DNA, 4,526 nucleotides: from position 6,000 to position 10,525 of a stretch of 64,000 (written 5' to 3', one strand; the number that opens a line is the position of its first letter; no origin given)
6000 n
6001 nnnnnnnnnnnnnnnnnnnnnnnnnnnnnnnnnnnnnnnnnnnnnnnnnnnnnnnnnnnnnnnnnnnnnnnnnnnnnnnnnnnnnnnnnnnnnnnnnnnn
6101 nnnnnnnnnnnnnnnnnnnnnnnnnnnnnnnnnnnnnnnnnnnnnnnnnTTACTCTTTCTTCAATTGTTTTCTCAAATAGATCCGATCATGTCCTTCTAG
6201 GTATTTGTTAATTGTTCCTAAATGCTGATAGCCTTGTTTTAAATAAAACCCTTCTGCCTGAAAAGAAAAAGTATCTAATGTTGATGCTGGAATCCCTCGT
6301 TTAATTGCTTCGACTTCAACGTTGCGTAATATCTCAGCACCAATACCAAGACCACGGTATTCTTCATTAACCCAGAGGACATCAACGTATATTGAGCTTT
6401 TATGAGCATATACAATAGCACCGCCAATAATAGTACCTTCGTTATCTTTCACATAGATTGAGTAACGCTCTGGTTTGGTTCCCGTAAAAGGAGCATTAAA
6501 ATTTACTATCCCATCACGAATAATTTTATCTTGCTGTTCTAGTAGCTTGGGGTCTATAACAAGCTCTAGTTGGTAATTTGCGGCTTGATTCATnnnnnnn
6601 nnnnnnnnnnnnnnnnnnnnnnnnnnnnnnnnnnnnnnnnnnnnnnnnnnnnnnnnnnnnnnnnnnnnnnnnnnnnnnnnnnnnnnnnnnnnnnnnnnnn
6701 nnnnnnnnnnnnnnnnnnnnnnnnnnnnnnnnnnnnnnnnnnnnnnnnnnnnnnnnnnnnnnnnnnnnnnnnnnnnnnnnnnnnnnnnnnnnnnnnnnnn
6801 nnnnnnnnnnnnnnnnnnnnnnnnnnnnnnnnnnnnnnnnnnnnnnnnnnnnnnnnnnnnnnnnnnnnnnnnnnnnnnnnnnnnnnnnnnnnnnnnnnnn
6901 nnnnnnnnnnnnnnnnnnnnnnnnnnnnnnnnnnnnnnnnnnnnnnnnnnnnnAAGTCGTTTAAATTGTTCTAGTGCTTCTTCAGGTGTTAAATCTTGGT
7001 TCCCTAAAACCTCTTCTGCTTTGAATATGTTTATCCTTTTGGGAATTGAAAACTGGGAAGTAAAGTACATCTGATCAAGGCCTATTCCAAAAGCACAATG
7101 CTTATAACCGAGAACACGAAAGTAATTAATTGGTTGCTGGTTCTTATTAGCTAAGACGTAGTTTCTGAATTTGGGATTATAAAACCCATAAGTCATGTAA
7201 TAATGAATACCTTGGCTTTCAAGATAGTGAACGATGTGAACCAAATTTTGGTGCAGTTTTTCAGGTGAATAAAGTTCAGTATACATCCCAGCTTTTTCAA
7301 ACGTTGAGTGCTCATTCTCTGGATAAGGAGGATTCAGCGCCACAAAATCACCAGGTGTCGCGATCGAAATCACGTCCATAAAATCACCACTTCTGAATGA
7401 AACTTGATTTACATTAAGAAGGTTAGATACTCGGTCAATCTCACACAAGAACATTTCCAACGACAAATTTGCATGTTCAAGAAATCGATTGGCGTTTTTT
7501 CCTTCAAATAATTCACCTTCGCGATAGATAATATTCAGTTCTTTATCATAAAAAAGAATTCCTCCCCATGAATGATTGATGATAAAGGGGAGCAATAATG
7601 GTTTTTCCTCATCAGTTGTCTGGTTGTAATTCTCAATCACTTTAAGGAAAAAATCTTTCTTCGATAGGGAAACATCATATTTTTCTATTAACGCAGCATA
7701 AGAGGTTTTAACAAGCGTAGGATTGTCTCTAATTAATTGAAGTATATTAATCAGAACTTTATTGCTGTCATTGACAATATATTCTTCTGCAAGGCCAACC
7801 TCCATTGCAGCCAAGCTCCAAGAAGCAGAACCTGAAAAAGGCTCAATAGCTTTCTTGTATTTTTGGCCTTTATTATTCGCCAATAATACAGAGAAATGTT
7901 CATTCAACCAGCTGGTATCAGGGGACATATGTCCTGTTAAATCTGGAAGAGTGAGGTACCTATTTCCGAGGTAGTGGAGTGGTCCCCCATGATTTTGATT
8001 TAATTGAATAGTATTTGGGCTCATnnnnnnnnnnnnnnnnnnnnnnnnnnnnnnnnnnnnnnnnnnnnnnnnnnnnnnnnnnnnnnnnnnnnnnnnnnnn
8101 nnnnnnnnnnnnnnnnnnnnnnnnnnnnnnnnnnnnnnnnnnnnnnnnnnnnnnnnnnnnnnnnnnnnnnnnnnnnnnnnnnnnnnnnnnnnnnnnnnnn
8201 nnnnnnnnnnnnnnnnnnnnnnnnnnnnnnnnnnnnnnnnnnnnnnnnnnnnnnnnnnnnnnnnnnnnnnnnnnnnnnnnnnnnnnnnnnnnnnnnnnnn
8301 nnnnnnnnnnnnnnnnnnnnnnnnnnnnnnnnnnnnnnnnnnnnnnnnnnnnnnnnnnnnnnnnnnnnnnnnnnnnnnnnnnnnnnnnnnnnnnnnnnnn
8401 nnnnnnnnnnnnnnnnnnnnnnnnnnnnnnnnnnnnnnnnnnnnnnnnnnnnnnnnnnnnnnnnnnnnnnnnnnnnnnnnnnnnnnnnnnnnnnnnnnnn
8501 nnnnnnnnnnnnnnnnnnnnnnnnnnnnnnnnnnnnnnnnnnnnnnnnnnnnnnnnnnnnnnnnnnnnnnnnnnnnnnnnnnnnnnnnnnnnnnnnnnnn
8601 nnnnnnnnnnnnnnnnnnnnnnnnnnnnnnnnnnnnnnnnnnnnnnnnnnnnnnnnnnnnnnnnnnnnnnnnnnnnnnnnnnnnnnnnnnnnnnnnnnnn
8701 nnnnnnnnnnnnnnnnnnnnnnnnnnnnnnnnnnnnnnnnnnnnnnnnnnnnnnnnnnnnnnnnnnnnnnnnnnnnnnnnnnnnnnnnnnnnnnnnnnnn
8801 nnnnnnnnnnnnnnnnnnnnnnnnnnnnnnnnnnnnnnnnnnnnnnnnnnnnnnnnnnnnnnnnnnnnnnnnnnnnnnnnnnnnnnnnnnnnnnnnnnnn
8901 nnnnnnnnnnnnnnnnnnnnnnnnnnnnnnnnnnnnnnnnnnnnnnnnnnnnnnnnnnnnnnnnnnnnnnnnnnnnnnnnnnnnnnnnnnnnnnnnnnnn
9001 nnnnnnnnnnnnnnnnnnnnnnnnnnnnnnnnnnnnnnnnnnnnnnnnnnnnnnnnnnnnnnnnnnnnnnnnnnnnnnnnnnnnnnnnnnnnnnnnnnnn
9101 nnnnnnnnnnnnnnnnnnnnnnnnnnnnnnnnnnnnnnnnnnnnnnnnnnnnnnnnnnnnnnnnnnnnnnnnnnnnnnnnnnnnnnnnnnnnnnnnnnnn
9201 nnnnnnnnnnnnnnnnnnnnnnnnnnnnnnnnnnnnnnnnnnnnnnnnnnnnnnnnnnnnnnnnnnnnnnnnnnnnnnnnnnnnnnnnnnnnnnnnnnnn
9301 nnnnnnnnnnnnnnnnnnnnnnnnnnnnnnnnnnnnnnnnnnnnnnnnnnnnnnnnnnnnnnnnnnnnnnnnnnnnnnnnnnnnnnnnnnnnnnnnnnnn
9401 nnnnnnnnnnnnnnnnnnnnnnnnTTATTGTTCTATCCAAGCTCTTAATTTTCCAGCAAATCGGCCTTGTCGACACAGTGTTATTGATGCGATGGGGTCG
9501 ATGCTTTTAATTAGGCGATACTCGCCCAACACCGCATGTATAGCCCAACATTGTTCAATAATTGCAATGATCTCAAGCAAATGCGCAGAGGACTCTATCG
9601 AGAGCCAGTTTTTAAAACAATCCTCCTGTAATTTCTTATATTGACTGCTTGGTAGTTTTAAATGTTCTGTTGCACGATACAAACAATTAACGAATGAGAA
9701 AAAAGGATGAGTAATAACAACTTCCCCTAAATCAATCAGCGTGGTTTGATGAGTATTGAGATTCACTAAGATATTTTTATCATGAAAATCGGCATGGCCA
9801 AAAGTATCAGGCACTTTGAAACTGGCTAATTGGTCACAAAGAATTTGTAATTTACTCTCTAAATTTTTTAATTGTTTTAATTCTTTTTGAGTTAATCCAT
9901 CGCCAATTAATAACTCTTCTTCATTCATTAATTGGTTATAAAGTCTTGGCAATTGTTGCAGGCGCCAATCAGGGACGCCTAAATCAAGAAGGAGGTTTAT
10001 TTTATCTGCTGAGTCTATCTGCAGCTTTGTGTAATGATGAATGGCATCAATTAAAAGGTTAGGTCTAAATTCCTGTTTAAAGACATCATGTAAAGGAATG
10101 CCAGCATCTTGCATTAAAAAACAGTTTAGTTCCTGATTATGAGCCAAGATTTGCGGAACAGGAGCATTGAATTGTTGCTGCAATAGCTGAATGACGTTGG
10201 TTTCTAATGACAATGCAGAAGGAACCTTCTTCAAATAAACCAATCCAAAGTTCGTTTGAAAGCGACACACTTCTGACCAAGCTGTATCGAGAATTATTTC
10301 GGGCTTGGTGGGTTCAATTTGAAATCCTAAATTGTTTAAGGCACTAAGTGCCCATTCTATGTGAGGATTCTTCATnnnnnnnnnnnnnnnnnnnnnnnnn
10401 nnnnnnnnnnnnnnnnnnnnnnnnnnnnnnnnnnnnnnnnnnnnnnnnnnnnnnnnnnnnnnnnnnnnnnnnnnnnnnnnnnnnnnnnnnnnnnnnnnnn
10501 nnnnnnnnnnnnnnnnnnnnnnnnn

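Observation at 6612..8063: Orphan Dam-family N6-adenine methyltransferase fused to an ABM-like C-terminal domain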

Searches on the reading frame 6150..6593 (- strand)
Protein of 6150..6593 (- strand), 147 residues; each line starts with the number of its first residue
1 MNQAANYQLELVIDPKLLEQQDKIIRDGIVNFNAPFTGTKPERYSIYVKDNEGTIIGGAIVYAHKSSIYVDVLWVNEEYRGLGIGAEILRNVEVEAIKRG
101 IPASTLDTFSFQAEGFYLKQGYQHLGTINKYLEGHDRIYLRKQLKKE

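Call 7: search_protein_families(library=pfam, proteins=[window:6150-6593:-], max_evalue=0.01)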
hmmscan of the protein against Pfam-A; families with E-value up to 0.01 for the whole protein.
window:6150-6593:- (147 aa): 3 families
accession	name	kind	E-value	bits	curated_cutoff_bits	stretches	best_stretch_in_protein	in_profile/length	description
PF13508.13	Acetyltransf_7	-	1.8e-11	44.7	27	1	44-123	3-83/84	Acetyltransferase (GNAT) domain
PF00583.31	Acetyltransf_1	-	6e-11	43.1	20.7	1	42-122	32-116/116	Acetyltransferase (GNAT) family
PF13673.13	Acetyltransf_10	-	5.2e-08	33.4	23.6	1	42-126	29-111/128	Acetyltransferase (GNAT) domain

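Call 65: search_protein_families(library=padloc, proteins=[window:6150-6593:-], max_evalue=0.001)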
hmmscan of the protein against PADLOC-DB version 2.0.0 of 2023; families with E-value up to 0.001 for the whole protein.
window:6150-6593:- (147 aa): 0 families

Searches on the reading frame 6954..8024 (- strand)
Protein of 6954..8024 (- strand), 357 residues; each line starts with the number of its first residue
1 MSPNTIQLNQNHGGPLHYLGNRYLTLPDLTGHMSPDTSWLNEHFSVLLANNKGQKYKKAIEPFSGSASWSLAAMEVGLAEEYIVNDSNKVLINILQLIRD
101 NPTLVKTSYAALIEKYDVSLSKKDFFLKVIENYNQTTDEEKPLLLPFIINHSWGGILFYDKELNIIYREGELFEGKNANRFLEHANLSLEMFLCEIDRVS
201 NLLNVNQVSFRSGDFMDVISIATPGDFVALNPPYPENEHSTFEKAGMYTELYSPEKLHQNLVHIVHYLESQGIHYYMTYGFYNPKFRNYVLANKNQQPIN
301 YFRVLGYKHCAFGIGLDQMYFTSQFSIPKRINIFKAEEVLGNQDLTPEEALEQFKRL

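Call 5: search_protein_families(library=pfam, proteins=[window:6954-8024:-], max_evalue=1)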
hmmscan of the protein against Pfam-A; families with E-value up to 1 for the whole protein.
window:6954-8024:- (357 aa): 1 family
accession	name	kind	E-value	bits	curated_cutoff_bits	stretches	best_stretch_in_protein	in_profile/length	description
PF02086.21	MethyltransfD12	-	3.9e-13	50.2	22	1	39-288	11-237/253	D12 class N6 adenine-specific DNA methyltransferase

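Call 6: search_protein_families(library=ncbifam, proteins=[window:6954-8024:-], max_evalue=1)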
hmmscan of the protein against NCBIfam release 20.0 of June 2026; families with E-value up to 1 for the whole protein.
window:6954-8024:- (357 aa): 2 families
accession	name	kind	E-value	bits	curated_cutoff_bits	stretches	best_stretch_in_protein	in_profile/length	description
TIGR00571.1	dam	subfamily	1.9e-13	50.7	114.85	1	54-303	24-248/267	Dam family site-specific DNA-(adenine-N6)-methyltransferase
TIGR03534.1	RF_mod_PrmC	equivalog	0.14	11.6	199.1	1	203-239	135-172/253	peptide chain release factor N(5)-glutamine methyltransferase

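Call 48: search_solved_structures(query=window:6954-8024:-, max_evalue=10, show_alignments=4)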
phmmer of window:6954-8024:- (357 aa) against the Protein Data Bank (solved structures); distinct sequences matched with E-value up to 10: 4.
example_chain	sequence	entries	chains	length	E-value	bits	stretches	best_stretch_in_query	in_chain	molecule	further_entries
2dpm_A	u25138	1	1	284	4.9e-06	29.2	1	53-243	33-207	PROTEIN (ADENINE-SPECIFIC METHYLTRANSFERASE DPNII 1)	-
1yfj_A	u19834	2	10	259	0.0017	20.9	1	83-228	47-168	DNA adenine methylase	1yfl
1q0s_A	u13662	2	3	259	0.0028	20.2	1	82-215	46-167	DNA adenine methylase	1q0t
1yf3_A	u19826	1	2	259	0.004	19.7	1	57-229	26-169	DNA adenine methylase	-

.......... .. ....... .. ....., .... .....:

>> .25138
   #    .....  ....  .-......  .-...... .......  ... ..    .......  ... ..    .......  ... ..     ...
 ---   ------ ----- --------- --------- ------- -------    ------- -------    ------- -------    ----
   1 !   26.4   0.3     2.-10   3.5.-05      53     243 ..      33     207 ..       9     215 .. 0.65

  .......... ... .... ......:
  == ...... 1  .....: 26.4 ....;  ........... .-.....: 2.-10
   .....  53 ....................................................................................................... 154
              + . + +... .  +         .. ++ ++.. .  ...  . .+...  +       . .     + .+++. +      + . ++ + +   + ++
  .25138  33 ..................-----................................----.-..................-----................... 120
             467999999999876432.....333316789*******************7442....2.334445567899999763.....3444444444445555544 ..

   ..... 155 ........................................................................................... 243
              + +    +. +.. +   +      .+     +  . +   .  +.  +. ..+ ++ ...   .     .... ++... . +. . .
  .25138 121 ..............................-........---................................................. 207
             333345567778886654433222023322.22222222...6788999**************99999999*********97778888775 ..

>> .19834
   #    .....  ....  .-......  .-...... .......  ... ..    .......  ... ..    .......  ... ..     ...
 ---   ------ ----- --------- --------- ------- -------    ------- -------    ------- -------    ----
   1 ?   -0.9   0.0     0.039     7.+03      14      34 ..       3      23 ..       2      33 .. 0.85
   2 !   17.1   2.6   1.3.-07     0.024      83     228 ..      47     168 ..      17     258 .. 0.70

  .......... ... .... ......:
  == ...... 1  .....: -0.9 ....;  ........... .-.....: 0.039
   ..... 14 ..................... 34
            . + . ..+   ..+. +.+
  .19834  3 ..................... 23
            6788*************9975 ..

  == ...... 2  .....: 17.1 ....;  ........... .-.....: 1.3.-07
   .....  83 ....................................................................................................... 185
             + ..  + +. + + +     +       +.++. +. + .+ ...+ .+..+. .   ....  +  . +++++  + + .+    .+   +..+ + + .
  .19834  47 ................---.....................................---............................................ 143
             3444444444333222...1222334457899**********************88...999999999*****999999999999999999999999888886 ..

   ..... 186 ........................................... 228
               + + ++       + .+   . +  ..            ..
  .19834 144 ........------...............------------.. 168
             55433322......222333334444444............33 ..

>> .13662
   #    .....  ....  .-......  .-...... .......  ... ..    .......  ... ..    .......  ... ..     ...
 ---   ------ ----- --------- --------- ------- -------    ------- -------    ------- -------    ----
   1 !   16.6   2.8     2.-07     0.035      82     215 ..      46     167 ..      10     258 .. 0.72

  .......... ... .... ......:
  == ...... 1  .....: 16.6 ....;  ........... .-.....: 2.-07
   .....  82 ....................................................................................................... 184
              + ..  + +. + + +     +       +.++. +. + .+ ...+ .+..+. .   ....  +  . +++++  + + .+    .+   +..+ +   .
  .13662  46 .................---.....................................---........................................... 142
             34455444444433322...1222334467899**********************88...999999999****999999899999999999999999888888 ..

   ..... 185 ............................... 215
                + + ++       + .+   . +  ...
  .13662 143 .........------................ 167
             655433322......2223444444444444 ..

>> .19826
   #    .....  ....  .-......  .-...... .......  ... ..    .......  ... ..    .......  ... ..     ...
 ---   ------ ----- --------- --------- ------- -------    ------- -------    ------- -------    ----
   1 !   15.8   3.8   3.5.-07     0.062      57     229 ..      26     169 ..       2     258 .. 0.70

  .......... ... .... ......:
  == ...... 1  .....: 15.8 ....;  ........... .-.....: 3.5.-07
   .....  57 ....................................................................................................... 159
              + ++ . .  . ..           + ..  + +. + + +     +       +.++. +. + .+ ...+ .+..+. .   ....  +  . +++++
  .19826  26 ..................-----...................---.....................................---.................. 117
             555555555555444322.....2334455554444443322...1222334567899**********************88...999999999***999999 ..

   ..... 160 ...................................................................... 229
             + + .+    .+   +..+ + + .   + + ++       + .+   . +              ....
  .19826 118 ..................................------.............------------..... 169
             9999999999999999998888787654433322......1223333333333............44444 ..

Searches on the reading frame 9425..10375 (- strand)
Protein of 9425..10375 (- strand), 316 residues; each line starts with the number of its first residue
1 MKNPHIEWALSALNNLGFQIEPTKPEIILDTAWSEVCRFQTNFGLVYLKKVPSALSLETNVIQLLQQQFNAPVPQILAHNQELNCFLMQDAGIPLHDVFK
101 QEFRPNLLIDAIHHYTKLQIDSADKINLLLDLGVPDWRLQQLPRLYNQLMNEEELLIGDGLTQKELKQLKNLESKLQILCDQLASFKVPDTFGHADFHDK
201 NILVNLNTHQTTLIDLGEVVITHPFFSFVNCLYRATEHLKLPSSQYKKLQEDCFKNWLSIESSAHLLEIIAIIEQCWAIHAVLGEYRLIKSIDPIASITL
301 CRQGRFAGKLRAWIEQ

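Call 7: search_protein_families(library=pfam, proteins=[window:9425-10375:-], max_evalue=0.01)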
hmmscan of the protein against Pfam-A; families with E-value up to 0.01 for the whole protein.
window:9425-10375:- (316 aa): 2 families
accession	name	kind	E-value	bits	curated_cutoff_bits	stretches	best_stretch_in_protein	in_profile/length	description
PF01636.29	APH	-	1e-10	42.2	23.2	1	54-234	36-212/239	Phosphotransferase enzyme family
PF01633.27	Choline_kinase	-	0.0058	16.4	29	0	140-215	115-187/300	Choline/ethanolamine kinase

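Call 60: search_solved_structures(query=window:9425-10375:-, max_evalue=0.00001)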
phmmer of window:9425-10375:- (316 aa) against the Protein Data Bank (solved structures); distinct sequences matched with E-value up to 0.00001: 0.

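Call 65: search_protein_families(library=padloc, proteins=[window:9425-10375:-], max_evalue=0.001)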
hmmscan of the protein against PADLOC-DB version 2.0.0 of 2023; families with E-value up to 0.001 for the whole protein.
window:9425-10375:- (316 aa): 0 families
